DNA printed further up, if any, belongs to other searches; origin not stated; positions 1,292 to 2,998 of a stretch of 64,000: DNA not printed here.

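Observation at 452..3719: Left-end accessory island: complete type II R-M cassette (alpha Dam-like MTase + putative REase + beta MTase) of probable foreign origin, next to a MazG-like gene fragment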

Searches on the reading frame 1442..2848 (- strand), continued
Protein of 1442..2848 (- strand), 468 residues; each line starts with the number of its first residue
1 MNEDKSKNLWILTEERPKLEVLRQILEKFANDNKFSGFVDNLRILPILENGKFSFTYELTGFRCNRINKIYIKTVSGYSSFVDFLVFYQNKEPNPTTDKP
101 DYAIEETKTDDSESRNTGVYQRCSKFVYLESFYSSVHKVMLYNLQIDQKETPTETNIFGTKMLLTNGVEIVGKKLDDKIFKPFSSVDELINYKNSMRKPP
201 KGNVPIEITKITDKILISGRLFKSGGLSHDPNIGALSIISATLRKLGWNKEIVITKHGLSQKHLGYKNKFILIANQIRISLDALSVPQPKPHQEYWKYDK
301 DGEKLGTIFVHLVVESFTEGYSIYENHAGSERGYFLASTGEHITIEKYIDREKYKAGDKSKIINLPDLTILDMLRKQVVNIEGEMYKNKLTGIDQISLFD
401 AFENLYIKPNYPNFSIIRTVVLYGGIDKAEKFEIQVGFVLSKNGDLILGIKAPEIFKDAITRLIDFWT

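Call 75: find_encoding_contigs(protein=P0181, flank=6000, max_places=4)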
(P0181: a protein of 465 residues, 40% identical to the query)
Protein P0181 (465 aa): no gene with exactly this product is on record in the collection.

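Call 78: search_protein_families(library=padloc, proteins=[L012:4005-4931:+, L012:4944-6008:+, L014:1812-2666:+, L014:2681-3739:+, P0181], max_evalue=1e-20)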
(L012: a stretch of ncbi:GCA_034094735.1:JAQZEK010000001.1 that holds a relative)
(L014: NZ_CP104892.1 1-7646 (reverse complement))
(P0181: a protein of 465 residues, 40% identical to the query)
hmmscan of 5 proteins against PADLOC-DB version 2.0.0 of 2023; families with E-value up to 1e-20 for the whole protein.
L012:4005-4931:+ (308 aa): 8 families
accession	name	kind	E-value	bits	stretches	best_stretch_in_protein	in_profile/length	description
PDLC03287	MTase_II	-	3.5e-113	377.6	1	5-294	356-642/646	Type II methyltransferase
PDLC03383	MTase_II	-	1.5e-103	344.5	1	7-296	13-316/318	Type II methyltransferase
PDLC03292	MTase_II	-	4.9e-59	198.2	1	120-296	548-718/722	Type II methyltransferase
PDLC03722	oMTase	-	2.8e-45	153.2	1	16-292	5-259/259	orphan methyltransferase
PDLC03294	MTase_II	-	1.3e-34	118.1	1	10-293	2-271/272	Type II methyltransferase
PDLC03264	MTase_II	-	4.2e-29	99.8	1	11-300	10-290/306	Type II methyltransferase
PDLC03729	oMTase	-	7.3e-24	82.7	1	10-242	2-228/275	orphan methyltransferase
PDLC03735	oMTase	-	2.8e-22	77.5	1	11-294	6-283/284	orphan methyltransferase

L012:4944-6008:+ (354 aa): 8 families
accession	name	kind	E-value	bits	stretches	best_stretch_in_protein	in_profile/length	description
PDLC03287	MTase_II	-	5.5e-97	324.1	1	1-353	1-339/646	Type II methyltransferase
PDLC03257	MTase_II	-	7.6e-87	289.7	1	1-353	13-342/343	Type II methyltransferase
PDLC03298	MTase_II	-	3.5e-55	185.6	1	2-331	3-307/362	Type II methyltransferase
PDLC03345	MTase_II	-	1.1e-45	154.1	1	2-334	24-378/581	Type II methyltransferase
PDLC03373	MTase_II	-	2.1e-38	130.6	1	2-350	10-335/339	Type II methyltransferase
PDLC03720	oMTase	-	2.4e-31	107.6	1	2-332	5-307/326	orphan methyltransferase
PDLC03292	MTase_II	-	1.8e-30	103.8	1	2-348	82-403/722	Type II methyltransferase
PDLC03342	MTase_II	-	1.5e-23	81.5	1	2-319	26-342/383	Type II methyltransferase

L014:1812-2666:+ (284 aa): 7 families
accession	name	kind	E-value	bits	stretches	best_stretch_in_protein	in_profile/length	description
PDLC03287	MTase_II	-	2.3e-109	365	1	2-284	363-641/646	Type II methyltransferase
PDLC03383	MTase_II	-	3.2e-98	327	1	2-284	18-313/318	Type II methyltransferase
PDLC03292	MTase_II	-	8.9e-56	187.5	1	110-284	548-715/722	Type II methyltransferase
PDLC03722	oMTase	-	2.5e-41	140.2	1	6-283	5-259/259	orphan methyltransferase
PDLC03294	MTase_II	-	4e-37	126.3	1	2-284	4-271/272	Type II methyltransferase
PDLC03264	MTase_II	-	9.1e-28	95.4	1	5-255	14-257/306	Type II methyltransferase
PDLC03729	oMTase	-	4.1e-25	86.8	1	4-231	6-227/275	orphan methyltransferase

L014:2681-3739:+ (352 aa): 8 families
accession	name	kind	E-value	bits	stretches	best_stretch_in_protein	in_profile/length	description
PDLC03287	MTase_II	-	4.9e-94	314.3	1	1-349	1-336/646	Type II methyltransferase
PDLC03257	MTase_II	-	5.5e-84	280.3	1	1-352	13-341/343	Type II methyltransferase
PDLC03298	MTase_II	-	4.4e-53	178.6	1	2-337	3-311/362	Type II methyltransferase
PDLC03345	MTase_II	-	1.7e-43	146.8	1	2-324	24-366/581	Type II methyltransferase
PDLC03373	MTase_II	-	2.1e-31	107.6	1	100-349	88-334/339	Type II methyltransferase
PDLC03292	MTase_II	-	7.6e-30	101.8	1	2-349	82-404/722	Type II methyltransferase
PDLC03342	MTase_II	-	2.5e-29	100.6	1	2-335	26-357/383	Type II methyltransferase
PDLC03720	oMTase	-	7.1e-27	92.9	1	3-340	6-313/326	orphan methyltransferase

P0181 (465 aa): 1 family
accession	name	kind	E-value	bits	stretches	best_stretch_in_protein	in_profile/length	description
PDLC03445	REase_II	-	0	1100.2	1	1-465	1-465/465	Type II restriction enzyme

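Call 86: fold_search(model_id=the predicted structure, library=pdb)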
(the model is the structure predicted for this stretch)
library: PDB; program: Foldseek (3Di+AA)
matches with E <= 10: 966; with E <= 0.001: 2
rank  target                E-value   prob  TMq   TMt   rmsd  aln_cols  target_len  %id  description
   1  9ez7_A                1.1e-06  1.00  0.51  0.38  11.0       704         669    9  BsmI (Nicking top mutant) crystallized with Ca2+ and cognate dsDNA (released 2025-04-02)
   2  9ez5_A                2.6e-06  1.00  0.52  0.39   9.2       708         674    9  BsmI (Inactive) crystallized with Mg2+ and cognate dsDNA (released 2025-04-02)
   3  6gj9_A                2.9e-02  0.11  0.11  0.10  19.9       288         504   11  PURPLE ACID PHYTASE FROM WHEAT ISOFORM B2 - REGENERATION COMPLEX (released 2019-11-27)
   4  9c19_B                3.4e-02  0.16  0.11  0.16  17.6       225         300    9  Structure of human LIAS (released 2025-07-09)
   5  4p0q_A                4.6e-02  0.21  0.15  0.24  19.2       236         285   14  Crystal structure of Human Mus81-Eme1 in complex with 5'-flap DNA (released 2014-05-28)
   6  6giz_A                4.6e-02  0.10  0.11  0.10  19.8       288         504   10  PURPLE ACID PHYTASE FROM WHEAT ISOFORM B2 - SUBSTRATE COMPLEX (released 2019-11-27)
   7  5a1k_B                4.9e-02  0.07  0.12  0.15  19.7       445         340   10  Crystal structure of calcium-free human adseverin domains A1-A3 (released 2015-09-16)
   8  9f98_A                5.2e-02  0.47  0.18  0.38  14.7       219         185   10  Crystal structure of MUS81-EME1, apo form. (released 2024-07-03)
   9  7r3j_A                5.9e-02  0.05  0.08  0.11  21.3       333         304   11  Nativ complex of PqsE and RhlR with the synthetic antagonist mBTL (released 2022-12-14)
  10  6s32_A                6.2e-02  0.08  0.10  0.13  18.0       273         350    9  Crystal structure of ene-reductase CtOYE from Chroococcidiopsis thermalis. (released 2020-01-29)
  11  6gja_A                6.6e-02  0.10  0.11  0.10  19.8       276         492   10  PURPLE ACID PHYTASE FROM WHEAT ISOFORM B2 - H229A MUTANT (released 2019-11-27)
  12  6gj2_A                7.5e-02  0.09  0.11  0.10  19.9       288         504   11  PURPLE ACID PHYTASE FROM WHEAT ISOFORM B2 - COMPLEX WITH INOSITOL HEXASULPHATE (released 2019-11-27)
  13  6git_A                7.5e-02  0.08  0.11  0.10  19.8       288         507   11  PURPLE ACID PHYTASE FROM WHEAT ISOFORM B2 - PRODUCT COMPLEX (released 2019-11-27)
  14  8iu9                  7.5e-02  0.07  0.11  0.10  21.1       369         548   11  Crystal structure of GH66 endodextranase from Flavobacterium johnsoniae in complex with glucose (released 2023-06-14)
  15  5a1k_A                8.4e-02  0.06  0.12  0.15  19.4       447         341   10  Crystal structure of calcium-free human adseverin domains A1-A3 (released 2015-09-16)
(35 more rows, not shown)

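Call 90: list_cluster_members(proteins=[P0016, P0035, P0055, P0079, P0118, P0005, P0049, P0028, P0089, P0001])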
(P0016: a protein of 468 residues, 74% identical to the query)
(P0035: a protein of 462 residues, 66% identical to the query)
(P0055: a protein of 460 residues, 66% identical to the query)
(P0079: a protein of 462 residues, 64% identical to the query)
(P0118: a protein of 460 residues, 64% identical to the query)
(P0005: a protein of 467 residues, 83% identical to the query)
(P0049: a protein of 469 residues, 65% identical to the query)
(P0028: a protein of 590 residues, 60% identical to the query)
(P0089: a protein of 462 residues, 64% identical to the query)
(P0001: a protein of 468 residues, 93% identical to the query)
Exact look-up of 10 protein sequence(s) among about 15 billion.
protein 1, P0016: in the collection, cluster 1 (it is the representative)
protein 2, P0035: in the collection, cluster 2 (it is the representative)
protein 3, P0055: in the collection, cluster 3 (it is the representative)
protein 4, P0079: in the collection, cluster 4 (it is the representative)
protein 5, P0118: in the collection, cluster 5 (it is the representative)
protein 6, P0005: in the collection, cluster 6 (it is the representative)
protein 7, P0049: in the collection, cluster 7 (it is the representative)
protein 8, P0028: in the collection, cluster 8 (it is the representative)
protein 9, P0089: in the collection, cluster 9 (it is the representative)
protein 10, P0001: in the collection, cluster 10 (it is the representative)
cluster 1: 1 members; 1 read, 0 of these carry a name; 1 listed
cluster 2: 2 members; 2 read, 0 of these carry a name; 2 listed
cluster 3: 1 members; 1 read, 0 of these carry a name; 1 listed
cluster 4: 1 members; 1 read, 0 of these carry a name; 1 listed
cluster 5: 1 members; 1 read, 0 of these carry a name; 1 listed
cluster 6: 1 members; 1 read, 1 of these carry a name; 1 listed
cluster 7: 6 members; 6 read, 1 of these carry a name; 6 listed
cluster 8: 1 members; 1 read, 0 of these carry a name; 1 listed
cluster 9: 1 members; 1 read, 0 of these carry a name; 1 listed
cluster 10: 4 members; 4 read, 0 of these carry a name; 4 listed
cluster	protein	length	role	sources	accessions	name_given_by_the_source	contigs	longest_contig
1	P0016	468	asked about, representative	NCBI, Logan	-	-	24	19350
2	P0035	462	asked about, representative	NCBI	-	-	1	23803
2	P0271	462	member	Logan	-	-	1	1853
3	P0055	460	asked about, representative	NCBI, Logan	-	-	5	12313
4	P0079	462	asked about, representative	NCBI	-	-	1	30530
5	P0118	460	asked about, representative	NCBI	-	-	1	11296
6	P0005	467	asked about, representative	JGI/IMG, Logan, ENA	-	hypothetical protein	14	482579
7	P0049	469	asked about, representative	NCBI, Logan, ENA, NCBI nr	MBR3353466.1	hypothetical protein IKG49_02645 [Candidatus Saccharibacteria bacterium] | hypothetical protein [Candidatus Saccharibacteria bacterium]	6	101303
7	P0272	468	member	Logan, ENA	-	-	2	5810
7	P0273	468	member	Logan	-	-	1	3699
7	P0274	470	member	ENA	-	-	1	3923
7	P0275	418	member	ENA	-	-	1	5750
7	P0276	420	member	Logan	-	-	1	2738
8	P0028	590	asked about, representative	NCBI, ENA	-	-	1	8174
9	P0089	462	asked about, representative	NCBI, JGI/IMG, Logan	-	-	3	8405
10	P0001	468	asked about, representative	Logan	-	-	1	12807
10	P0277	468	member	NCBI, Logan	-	-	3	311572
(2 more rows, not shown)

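Call 95: list_cluster_members(proteins=[P0181, P0121, P0122, P0123, P0124, P0126, P0131, P0134, P0277])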
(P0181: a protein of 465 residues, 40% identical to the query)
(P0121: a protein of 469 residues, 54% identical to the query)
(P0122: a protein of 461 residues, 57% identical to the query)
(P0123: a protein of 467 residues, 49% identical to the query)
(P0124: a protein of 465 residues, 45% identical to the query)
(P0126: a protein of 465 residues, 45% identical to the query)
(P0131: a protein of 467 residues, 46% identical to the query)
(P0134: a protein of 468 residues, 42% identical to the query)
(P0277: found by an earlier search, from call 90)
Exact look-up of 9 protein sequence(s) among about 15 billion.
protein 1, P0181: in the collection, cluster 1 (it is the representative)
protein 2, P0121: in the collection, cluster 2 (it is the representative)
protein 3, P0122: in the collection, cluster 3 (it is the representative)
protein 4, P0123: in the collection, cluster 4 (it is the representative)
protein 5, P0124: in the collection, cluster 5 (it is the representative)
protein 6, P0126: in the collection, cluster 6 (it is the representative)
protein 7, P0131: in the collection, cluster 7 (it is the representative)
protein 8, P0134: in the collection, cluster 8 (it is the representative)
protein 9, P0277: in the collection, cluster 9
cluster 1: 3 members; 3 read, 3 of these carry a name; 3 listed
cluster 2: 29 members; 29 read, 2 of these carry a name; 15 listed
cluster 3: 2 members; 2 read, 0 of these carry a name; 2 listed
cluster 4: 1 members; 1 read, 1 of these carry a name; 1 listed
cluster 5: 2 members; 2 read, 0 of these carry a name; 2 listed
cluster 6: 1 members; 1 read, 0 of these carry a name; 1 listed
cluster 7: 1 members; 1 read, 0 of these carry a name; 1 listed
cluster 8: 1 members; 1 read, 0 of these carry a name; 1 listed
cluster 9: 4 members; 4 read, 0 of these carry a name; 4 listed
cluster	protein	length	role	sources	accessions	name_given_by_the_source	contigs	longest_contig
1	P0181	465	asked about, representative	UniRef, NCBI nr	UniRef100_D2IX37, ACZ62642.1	BtsCIR methylase n=1 Tax=Ureibacillus thermosphaericus TaxID=51173 RepID=D2IX37_URETH | BtsCIR methylase [Ureibacillus thermosphaericus]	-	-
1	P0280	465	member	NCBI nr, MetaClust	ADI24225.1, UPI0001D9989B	BtsCI bottom-strand nicking enzyme variant [synthetic construct] | status=active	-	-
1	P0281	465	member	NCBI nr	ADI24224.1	BtsCI top-strand nicking enzyme variant [synthetic construct]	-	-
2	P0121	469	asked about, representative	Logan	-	-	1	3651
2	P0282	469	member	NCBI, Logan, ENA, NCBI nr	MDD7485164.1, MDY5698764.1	MAG: hypothetical protein SPL14_04965 [Candidatus Onthomorpha sp.] | hypothetical protein [Bacteroidales bacterium]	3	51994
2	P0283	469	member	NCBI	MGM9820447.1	MAG: hypothetical protein ACI3Z9_06560 [Candidatus Onthomorpha sp.]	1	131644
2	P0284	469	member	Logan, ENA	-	-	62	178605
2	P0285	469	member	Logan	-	-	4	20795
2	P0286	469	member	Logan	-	-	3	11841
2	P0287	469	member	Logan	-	-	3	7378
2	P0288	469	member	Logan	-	-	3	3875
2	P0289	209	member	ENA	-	-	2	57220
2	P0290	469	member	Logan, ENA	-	-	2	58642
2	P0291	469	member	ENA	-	-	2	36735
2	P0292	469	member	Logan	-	-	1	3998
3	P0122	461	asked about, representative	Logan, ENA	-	-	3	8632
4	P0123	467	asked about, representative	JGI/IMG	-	hypothetical protein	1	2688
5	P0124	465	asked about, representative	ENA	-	-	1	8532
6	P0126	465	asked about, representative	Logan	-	-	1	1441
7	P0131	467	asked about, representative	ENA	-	-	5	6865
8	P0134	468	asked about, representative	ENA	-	-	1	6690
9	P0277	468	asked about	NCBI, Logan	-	-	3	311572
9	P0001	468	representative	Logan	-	-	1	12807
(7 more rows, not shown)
